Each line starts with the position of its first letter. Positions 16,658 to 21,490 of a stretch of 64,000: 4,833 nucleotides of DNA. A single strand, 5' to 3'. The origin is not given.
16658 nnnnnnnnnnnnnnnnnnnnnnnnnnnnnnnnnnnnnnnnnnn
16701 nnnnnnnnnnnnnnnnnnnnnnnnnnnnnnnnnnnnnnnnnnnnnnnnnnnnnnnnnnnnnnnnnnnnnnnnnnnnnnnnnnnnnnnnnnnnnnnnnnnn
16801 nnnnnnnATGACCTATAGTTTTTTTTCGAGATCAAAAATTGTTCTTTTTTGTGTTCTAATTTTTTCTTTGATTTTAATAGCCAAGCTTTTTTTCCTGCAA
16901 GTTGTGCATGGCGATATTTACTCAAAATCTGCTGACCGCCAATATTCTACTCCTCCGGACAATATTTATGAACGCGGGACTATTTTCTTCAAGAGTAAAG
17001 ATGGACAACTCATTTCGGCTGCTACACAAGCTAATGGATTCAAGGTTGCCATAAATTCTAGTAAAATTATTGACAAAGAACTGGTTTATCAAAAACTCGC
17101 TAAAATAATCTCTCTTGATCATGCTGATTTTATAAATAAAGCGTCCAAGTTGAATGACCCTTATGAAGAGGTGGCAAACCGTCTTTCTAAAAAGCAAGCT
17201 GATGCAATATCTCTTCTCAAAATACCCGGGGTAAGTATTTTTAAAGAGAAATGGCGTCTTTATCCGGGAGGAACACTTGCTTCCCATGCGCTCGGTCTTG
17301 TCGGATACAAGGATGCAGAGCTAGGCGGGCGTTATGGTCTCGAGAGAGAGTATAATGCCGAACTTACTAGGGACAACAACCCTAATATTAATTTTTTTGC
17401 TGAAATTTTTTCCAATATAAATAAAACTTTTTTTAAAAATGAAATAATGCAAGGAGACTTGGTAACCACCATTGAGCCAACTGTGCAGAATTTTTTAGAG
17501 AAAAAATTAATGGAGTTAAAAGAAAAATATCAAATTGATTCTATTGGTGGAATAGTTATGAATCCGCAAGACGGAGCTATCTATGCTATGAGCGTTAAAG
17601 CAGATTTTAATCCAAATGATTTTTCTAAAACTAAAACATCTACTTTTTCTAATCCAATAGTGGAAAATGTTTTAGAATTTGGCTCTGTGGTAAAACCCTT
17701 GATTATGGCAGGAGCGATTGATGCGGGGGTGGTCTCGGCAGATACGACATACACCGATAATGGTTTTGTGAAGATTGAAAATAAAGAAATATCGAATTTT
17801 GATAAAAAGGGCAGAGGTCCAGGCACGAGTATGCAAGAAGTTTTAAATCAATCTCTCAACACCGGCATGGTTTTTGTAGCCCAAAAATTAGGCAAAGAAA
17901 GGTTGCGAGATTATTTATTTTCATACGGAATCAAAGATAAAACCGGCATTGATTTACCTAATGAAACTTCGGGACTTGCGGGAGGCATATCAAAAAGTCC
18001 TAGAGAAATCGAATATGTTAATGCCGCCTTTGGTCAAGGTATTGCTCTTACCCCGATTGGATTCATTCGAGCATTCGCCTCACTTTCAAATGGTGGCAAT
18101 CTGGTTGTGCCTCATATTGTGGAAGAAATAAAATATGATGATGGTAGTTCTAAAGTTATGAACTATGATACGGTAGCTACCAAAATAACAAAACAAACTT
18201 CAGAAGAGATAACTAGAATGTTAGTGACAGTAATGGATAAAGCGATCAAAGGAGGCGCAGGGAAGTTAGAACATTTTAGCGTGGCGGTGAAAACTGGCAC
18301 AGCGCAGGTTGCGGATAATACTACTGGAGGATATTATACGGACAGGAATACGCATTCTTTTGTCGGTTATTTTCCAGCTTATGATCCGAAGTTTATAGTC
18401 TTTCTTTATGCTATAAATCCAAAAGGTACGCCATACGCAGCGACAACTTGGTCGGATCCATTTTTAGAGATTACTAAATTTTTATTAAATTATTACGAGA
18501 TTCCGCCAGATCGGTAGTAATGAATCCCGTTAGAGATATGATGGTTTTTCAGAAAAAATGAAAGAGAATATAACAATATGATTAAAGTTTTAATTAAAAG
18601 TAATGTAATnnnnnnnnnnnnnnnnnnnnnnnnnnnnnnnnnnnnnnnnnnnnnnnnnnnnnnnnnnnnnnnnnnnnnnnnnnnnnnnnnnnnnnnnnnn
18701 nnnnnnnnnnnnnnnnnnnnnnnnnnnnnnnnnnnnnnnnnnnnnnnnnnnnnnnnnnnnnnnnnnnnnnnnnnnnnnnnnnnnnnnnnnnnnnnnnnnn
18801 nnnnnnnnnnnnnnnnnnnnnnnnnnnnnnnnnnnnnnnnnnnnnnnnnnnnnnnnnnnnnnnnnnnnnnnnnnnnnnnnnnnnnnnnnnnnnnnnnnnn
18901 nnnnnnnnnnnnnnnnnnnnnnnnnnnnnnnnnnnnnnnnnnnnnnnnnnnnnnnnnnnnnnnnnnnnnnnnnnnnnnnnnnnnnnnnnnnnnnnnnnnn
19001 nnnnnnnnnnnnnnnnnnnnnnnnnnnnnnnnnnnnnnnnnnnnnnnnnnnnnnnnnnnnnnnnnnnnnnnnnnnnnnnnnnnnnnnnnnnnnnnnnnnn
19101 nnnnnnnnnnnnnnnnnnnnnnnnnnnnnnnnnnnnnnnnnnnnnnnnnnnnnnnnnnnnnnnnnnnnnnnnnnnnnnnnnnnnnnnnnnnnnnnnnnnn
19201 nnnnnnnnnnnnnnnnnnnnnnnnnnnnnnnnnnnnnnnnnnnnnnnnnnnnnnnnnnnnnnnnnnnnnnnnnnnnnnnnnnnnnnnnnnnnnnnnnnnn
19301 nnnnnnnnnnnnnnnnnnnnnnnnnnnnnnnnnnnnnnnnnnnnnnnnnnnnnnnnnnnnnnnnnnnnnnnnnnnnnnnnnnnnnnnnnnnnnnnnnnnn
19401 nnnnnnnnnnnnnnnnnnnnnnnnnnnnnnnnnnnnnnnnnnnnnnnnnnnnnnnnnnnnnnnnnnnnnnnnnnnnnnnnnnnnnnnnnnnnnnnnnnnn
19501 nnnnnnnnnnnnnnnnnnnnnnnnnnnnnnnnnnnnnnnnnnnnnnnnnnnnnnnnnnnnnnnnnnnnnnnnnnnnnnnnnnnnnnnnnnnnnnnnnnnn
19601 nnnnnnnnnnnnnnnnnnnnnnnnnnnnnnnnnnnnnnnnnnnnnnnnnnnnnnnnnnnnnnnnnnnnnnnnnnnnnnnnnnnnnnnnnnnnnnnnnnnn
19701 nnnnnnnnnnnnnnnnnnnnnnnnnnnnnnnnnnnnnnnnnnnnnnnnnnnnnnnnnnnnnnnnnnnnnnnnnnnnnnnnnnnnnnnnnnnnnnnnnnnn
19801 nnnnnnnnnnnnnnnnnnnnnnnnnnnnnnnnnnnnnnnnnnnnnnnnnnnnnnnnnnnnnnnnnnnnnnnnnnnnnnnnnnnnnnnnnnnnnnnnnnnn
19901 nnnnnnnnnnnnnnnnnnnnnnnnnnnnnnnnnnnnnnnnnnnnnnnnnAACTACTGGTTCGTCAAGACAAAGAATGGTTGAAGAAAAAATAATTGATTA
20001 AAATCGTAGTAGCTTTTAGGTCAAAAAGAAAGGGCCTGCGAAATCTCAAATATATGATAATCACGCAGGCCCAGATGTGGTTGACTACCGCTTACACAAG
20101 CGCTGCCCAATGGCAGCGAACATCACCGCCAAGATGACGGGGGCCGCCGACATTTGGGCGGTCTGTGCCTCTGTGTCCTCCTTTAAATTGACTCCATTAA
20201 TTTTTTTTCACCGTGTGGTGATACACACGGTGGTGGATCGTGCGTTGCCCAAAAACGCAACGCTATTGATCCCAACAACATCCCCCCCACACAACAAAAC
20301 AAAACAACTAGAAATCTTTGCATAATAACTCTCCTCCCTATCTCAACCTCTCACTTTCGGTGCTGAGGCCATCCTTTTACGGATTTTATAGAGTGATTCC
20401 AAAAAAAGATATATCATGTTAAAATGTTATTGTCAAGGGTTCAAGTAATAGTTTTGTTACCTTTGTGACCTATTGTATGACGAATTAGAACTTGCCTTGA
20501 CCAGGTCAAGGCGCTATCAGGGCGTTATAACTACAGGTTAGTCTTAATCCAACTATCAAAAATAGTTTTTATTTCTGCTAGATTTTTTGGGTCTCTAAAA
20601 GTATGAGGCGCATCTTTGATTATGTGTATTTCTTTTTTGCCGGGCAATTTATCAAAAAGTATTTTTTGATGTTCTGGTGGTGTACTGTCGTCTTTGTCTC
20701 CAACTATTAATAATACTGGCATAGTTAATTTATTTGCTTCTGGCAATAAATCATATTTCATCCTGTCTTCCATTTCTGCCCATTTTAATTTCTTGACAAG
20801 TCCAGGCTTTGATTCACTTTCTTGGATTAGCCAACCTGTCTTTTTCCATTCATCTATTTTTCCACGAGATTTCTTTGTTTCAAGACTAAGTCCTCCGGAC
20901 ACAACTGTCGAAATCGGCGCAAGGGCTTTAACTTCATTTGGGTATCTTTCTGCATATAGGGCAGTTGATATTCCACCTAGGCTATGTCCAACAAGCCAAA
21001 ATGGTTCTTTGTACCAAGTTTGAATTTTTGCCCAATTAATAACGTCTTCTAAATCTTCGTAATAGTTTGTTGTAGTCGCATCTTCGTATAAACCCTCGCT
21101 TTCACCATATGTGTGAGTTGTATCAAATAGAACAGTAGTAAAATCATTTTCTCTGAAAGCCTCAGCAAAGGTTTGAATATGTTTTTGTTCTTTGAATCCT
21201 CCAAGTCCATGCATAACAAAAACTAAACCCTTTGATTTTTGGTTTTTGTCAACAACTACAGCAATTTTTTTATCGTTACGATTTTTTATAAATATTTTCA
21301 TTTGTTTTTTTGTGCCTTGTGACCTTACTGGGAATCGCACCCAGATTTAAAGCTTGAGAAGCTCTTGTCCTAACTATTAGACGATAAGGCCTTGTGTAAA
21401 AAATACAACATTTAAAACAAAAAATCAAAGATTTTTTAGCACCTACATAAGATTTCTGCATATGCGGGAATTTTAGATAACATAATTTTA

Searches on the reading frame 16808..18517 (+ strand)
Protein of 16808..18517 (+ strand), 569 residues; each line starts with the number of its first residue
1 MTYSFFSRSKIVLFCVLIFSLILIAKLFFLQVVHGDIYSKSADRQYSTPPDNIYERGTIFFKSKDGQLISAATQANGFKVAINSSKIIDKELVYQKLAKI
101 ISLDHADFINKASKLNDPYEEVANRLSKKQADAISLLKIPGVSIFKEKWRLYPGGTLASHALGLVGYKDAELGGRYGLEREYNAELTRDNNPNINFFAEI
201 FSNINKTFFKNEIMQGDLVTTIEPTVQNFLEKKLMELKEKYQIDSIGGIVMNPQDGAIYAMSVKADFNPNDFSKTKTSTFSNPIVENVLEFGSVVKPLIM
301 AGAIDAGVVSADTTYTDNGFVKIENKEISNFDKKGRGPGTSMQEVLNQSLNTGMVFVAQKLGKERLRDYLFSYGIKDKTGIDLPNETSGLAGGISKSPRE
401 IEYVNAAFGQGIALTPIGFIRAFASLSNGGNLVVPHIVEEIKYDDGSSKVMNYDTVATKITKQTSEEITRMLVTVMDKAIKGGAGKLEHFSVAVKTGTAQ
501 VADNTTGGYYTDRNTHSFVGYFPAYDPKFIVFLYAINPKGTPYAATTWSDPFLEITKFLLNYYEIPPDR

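Call 11: search_protein_families(library=pfam, proteins=[window:16808-18517:+])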
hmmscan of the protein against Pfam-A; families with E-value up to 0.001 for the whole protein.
window:16808-18517:+ (569 aa): 2 families
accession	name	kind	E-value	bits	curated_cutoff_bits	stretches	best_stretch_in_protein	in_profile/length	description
PF00905.27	Transpeptidase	-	1.3e-60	205.5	22.1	1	249-539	4-282/299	Penicillin binding protein transpeptidase domain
PF03717.20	PBP_dimer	-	9.9e-10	39.6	24.4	1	56-186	6-158/180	Penicillin-binding Protein dimerisation domain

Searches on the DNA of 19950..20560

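Call 71: search_rna_families(source=window, start=19950, end=20560, threshold=evalue, max_evalue=1)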
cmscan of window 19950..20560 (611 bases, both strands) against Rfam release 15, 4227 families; matches with E-value up to 1: 0.
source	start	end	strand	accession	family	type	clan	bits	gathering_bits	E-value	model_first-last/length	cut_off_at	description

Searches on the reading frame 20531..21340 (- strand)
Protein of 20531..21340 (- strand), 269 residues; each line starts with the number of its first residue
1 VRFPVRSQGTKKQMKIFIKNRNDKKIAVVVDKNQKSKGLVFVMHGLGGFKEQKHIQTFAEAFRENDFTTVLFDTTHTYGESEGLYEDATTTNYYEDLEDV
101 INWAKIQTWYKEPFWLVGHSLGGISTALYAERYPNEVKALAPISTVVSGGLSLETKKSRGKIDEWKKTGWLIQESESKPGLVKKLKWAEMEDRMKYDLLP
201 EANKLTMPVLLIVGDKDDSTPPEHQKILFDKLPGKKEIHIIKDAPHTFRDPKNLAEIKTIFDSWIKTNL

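Call 15: search_protein_families(library=pfam, proteins=[window:20531-21340:-])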
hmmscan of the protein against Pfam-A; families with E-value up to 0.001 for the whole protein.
window:20531-21340:- (269 aa): 11 families
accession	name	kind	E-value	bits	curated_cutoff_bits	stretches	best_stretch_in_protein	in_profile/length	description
PF12146.15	Hydrolase_4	-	1.7e-21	77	27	2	35-153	2-117/239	Serine aminopeptidase, S33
PF00561.26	Abhydrolase_1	-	6.2e-16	59.2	25.8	1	39-147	2-104/245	alpha/beta hydrolase fold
PF00326.27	Peptidase_S9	-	3.5e-09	36.9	22.6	1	62-268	10-209/213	Prolyl oligopeptidase family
PF12697.13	Abhydrolase_6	-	2.1e-08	35.5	26.3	1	39-255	1-215/217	Alpha/beta hydrolase family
PF20408.4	Abhydrolase_11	-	5.5e-08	33.2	27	0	38-132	3-96/193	Alpha/beta hydrolase domain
PF02129.25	Peptidase_S15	-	9.4e-08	32.5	23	1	69-148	54-131/262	X-Pro dipeptidyl-peptidase (S15 family)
PF00756.26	Esterase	-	4.4e-06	27.1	22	1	32-239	19-216/251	Putative esterase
PF10142.15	PhoPQ_related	-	7.6e-06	25.3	20.3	1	188-266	248-322/367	PhoPQ-activated pathogenicity-related protein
PF02089.21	Palm_thioest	-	6.1e-05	23.3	26.8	1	40-149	2-112/254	Palmitoyl protein thioesterase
PF01738.24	DLH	-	0.00059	19.9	21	0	201-253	138-193/217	Dienelactone hydrolase family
PF12695.13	Abhydrolase_5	-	0.00092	19.5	27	0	112-139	57-83/164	Alpha/beta hydrolase family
